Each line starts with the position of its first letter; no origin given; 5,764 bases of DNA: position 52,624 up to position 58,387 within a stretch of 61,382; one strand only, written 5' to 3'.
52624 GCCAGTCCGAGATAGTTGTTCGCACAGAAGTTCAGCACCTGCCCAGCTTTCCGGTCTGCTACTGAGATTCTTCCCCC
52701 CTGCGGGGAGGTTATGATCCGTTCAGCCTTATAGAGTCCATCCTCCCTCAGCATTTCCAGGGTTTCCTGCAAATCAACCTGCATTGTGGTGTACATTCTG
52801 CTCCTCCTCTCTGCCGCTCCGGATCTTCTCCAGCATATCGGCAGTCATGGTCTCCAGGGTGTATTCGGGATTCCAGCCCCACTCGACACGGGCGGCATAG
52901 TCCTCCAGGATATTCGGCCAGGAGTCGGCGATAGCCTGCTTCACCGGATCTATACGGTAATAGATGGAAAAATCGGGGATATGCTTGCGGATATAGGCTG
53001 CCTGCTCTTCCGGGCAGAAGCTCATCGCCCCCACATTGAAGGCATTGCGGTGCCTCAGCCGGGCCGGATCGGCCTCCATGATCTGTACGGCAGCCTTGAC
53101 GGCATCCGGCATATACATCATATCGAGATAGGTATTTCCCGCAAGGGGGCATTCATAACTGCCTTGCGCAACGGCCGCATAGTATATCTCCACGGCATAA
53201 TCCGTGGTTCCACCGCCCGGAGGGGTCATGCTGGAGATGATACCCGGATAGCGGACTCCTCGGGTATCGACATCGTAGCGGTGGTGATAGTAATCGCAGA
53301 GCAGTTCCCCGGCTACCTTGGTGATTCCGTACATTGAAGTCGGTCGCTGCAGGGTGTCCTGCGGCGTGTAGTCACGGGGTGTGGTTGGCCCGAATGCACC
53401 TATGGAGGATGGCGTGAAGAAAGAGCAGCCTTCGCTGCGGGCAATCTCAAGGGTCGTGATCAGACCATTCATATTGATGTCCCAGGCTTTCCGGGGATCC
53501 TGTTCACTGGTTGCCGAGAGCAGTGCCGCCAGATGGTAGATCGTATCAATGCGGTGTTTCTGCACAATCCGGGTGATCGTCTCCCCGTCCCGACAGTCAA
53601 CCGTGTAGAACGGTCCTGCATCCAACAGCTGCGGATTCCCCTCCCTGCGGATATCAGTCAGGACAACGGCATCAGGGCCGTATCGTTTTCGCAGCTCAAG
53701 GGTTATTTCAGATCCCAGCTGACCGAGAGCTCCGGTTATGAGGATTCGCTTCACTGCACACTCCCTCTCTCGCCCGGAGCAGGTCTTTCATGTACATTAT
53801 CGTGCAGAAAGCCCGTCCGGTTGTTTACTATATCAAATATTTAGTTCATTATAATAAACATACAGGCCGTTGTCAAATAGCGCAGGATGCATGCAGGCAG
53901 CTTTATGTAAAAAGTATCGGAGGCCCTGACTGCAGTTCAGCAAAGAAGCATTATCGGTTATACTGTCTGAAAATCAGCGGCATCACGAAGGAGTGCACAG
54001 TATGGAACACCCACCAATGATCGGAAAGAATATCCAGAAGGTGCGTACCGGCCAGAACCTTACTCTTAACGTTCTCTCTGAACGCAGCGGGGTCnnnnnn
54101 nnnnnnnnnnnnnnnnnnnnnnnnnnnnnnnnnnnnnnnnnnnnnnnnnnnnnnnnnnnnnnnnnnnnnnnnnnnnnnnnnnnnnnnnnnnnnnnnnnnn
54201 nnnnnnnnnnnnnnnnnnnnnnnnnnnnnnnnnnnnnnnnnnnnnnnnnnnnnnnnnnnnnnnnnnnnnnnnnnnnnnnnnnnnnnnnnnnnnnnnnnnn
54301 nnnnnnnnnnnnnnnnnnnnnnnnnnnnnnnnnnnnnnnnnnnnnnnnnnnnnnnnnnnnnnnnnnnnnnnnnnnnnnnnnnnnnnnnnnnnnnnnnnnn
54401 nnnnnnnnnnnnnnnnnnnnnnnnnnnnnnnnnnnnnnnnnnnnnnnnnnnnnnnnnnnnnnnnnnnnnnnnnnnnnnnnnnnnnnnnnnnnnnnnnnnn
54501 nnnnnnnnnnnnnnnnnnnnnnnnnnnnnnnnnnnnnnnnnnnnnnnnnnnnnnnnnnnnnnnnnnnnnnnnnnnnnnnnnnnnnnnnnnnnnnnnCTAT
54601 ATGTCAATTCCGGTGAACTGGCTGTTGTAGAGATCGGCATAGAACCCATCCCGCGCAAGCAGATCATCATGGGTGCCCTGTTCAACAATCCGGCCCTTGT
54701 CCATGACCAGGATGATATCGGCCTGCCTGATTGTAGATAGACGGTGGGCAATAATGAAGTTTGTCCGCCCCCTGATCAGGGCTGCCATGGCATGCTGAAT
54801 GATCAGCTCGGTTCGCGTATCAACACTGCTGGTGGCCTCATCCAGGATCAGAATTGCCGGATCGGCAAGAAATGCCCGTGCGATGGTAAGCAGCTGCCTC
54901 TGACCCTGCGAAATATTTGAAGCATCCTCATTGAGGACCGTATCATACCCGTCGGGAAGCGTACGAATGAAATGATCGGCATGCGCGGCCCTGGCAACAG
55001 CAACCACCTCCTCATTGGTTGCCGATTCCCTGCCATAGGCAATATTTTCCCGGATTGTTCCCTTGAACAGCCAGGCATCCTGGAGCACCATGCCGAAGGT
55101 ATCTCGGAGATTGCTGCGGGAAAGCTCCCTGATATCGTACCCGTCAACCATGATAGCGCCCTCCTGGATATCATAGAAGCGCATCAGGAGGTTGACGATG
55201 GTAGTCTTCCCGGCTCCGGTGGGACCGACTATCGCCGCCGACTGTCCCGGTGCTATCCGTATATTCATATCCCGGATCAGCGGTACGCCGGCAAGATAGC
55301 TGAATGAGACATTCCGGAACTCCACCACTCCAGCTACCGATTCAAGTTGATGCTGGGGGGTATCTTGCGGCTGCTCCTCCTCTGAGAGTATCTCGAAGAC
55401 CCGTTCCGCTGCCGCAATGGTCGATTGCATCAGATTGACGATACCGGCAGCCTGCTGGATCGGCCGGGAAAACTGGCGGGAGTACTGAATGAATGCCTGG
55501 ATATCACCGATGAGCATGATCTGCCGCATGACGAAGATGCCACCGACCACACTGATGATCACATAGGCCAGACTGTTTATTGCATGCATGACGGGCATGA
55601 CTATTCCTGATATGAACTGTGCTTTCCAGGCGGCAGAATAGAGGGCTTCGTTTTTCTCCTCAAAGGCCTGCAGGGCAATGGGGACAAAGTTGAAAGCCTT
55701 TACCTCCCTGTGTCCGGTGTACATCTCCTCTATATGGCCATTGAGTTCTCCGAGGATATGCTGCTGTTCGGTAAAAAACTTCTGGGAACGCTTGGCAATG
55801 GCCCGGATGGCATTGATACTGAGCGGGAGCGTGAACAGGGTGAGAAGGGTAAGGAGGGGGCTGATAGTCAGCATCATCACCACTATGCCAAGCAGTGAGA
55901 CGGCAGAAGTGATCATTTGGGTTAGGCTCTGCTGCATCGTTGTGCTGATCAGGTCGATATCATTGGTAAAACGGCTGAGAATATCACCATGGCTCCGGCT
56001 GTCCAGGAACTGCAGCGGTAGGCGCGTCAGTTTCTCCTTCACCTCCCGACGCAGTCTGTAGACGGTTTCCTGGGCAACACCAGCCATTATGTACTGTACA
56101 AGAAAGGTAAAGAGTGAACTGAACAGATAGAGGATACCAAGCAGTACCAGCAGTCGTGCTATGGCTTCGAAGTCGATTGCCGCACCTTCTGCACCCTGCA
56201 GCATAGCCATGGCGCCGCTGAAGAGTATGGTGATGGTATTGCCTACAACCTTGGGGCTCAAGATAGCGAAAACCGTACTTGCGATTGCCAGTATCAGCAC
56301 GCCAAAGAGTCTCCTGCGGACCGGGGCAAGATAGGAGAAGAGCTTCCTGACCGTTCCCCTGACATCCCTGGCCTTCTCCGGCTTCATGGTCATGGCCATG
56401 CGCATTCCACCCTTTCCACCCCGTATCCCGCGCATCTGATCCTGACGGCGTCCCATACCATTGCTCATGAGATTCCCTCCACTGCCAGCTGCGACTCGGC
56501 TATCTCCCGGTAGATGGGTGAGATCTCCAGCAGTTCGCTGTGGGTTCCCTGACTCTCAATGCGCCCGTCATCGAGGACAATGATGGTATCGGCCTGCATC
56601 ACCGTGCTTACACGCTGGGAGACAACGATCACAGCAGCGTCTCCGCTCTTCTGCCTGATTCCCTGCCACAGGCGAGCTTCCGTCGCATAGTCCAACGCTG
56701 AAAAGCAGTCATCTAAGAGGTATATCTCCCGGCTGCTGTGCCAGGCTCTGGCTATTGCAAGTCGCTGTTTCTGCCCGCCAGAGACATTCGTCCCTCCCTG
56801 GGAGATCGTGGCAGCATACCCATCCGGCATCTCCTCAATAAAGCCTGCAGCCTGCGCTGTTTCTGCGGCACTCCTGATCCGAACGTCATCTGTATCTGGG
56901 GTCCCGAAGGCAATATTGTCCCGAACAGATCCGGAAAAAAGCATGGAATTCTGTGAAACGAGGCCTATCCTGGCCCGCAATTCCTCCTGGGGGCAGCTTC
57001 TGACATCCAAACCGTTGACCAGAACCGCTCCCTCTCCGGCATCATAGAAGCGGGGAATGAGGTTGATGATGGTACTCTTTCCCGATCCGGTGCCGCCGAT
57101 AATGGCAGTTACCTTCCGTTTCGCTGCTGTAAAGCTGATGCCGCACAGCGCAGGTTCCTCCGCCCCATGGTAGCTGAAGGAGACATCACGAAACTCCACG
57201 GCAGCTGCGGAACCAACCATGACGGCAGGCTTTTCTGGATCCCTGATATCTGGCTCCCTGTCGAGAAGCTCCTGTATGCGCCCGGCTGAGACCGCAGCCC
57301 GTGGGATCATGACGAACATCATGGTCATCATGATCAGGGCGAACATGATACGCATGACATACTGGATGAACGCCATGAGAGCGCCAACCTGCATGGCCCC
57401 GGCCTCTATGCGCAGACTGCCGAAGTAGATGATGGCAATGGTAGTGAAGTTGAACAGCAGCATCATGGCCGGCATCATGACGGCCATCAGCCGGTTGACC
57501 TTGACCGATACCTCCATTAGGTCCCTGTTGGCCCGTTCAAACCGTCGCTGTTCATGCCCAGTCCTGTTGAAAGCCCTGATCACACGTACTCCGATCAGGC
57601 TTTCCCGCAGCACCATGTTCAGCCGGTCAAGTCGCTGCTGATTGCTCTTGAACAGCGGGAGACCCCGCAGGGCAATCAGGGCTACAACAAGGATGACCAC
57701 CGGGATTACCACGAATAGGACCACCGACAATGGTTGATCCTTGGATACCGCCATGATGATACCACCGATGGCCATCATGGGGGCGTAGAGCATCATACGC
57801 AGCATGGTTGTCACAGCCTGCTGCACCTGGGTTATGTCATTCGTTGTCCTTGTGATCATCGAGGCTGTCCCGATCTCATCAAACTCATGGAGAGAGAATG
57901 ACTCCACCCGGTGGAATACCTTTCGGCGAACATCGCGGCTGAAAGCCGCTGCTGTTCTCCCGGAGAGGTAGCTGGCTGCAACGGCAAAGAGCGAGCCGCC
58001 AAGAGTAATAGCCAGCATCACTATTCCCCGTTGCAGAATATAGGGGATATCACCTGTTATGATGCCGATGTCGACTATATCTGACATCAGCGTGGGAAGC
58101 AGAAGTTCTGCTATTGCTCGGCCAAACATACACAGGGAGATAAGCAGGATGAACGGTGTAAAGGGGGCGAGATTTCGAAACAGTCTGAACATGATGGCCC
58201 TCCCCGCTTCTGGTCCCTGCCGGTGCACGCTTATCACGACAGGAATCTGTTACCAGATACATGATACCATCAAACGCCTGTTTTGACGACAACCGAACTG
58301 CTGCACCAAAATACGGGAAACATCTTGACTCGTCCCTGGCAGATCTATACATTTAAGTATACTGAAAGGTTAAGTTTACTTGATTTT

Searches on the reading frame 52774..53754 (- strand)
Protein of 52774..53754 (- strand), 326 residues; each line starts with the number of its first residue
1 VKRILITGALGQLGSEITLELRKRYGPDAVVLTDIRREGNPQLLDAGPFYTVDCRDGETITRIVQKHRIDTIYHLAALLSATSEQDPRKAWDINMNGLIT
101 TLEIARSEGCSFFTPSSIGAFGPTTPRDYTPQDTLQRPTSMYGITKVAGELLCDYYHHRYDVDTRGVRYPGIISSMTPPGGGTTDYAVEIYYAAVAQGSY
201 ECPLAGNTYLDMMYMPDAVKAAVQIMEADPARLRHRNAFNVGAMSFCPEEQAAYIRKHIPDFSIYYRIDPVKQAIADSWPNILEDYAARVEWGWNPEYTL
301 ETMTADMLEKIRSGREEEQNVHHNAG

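Call 72: search_protein_families(library=pfam, proteins=[window:52774-53754:-], max_evalue=0.000001)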
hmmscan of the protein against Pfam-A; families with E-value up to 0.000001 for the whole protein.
window:52774-53754:- (326 aa): 4 families
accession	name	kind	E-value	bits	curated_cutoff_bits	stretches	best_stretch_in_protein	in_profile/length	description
PF01370.27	Epimerase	-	2.5e-31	109.4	20.9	1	4-242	1-240/240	NAD dependent epimerase/dehydratase family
PF16363.11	GDP_Man_Dehyd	-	7e-25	88.6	27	1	5-307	1-332/332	GDP-mannose 4,6 dehydratase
PF04321.23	RmlD_sub_bind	-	1.2e-16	61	27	1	3-154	2-137/287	RmlD substrate binding domain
PF02719.21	Polysacc_synt_2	-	2.5e-08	33.9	20.2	1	4-171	1-170/293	Polysaccharide biosynthesis protein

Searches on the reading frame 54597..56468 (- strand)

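Call 72: search_protein_families(library=pfam, proteins=[window:54597-56468:-], max_evalue=0.000001)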
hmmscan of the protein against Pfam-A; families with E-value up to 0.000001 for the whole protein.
window:54597-56468:- (623 aa): 2 families
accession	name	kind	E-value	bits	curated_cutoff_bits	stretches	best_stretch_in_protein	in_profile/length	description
PF00664.28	ABC_membrane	-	1.4e-52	179.5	28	1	55-336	2-273/274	ABC transporter transmembrane region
PF00005.33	ABC_tran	-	2.4e-29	103.1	25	1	399-547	2-137/137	ABC transporter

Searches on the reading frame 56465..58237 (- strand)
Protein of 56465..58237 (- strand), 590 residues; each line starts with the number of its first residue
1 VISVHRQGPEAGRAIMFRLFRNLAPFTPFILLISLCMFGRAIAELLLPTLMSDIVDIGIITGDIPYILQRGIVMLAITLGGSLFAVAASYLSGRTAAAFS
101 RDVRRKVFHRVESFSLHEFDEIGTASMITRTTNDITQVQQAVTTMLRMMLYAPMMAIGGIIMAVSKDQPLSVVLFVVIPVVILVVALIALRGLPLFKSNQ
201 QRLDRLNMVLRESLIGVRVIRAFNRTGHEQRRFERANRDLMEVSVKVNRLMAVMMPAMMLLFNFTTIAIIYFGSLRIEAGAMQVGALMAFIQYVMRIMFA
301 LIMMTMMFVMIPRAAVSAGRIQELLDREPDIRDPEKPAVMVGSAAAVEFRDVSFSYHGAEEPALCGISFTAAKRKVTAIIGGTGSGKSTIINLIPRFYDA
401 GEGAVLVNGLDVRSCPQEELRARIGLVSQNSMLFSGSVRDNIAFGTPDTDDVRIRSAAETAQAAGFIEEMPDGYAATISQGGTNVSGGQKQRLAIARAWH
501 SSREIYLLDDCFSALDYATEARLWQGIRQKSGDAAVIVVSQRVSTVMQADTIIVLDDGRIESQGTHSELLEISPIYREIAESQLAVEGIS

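Call 72: search_protein_families(library=pfam, proteins=[window:56465-58237:-], max_evalue=0.000001)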
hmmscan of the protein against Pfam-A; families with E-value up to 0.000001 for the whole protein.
window:56465-58237:- (590 aa): 3 families
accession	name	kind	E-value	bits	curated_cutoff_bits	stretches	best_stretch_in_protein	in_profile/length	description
PF00664.28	ABC_membrane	-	7.1e-42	144.4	28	1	31-299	2-271/274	ABC transporter transmembrane region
PF00005.33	ABC_tran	-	1.9e-25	90.5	25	1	366-512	3-136/137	ABC transporter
PF02463.25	SMC_N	-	2.1e-09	37.6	40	0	484-553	136-209/220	RecF/RecN/SMC N terminal domain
